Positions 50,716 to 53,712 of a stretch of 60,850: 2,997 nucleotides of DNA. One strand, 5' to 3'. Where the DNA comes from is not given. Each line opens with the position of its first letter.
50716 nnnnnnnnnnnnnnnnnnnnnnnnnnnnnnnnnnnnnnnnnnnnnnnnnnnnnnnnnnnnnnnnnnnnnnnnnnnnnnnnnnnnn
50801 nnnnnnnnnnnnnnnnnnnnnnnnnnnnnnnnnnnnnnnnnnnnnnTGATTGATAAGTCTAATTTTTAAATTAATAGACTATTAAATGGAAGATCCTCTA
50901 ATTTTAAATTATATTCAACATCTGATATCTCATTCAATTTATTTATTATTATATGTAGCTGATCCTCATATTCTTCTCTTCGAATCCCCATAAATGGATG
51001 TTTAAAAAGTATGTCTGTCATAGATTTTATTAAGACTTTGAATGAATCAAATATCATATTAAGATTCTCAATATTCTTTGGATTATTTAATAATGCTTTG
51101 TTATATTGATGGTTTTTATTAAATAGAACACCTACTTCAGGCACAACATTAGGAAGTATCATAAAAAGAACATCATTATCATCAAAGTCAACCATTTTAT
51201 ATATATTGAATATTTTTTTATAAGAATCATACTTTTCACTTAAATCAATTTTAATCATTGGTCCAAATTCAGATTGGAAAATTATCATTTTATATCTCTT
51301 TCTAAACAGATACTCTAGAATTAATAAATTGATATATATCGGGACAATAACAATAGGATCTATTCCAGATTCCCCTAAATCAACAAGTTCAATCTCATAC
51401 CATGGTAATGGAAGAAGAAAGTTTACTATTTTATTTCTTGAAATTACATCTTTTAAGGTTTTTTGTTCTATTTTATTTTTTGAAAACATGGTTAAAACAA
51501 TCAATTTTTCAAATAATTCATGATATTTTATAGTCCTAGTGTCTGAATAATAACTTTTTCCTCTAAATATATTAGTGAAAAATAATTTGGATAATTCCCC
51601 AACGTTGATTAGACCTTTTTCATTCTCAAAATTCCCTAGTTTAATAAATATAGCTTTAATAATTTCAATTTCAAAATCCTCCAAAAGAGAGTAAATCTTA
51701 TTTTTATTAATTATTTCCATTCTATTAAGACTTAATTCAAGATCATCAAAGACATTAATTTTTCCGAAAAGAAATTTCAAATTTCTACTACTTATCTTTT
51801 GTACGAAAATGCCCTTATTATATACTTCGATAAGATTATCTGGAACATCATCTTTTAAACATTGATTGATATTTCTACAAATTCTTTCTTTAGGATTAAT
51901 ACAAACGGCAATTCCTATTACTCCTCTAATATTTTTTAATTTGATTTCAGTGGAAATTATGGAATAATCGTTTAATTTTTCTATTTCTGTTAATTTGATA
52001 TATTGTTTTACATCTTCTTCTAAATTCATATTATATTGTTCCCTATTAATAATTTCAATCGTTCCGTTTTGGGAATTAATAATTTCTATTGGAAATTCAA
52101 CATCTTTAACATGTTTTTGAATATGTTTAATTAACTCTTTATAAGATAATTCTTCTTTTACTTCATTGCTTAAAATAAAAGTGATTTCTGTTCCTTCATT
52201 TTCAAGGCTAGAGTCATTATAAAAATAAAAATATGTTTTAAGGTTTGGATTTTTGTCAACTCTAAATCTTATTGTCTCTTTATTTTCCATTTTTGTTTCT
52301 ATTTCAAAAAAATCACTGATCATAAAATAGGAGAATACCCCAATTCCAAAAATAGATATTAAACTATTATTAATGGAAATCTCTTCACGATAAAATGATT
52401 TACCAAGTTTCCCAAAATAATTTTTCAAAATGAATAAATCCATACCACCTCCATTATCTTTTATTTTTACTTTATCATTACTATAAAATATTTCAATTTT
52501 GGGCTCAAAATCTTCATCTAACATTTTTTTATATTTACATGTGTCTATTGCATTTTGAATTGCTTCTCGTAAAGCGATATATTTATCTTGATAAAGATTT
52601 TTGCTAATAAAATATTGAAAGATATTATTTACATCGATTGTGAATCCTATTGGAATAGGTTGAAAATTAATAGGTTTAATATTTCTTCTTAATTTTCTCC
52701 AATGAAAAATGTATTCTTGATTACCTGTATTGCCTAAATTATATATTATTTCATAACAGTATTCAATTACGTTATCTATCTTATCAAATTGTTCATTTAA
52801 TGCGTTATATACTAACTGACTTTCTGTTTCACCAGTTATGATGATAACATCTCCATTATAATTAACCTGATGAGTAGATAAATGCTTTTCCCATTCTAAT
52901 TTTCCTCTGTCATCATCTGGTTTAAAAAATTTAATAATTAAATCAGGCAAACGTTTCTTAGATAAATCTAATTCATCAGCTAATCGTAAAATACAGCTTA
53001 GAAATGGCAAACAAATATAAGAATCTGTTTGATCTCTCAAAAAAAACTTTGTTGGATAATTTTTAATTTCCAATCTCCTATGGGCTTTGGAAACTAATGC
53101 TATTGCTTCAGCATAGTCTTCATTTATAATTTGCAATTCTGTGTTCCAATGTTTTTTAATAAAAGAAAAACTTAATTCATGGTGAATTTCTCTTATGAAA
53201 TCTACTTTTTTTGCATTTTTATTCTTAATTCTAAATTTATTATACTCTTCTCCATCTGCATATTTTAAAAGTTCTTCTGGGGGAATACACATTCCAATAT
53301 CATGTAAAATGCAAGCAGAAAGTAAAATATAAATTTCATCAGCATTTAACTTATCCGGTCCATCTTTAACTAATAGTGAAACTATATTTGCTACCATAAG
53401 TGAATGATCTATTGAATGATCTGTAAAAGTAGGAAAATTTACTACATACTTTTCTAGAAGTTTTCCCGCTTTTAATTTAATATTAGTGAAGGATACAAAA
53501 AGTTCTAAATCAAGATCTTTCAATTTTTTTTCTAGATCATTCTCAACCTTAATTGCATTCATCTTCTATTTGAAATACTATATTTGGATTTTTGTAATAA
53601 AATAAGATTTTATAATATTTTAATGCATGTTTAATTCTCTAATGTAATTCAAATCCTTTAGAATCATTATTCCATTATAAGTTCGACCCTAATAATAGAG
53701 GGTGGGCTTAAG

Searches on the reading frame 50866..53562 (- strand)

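Call 68: search_protein_families(library=pfam, proteins=[window:50866-53562:-], max_evalue=0.0001)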
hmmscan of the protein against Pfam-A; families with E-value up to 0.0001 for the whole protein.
window:50866-53562:- (898 aa): 3 families
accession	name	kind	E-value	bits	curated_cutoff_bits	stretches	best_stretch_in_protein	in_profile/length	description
PF24391.1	HD-CE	-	2.9e-43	148.9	27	1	43-266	1-261/263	HD-CE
PF01966.28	HD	-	2.5e-06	28.2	22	1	51-199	2-114/116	HD domain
PF13589.12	HATPase_c_3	-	2.4e-05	24.8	25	1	330-432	6-101/137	Histidine kinase-, DNA gyrase B-, and HSP90-like ATPase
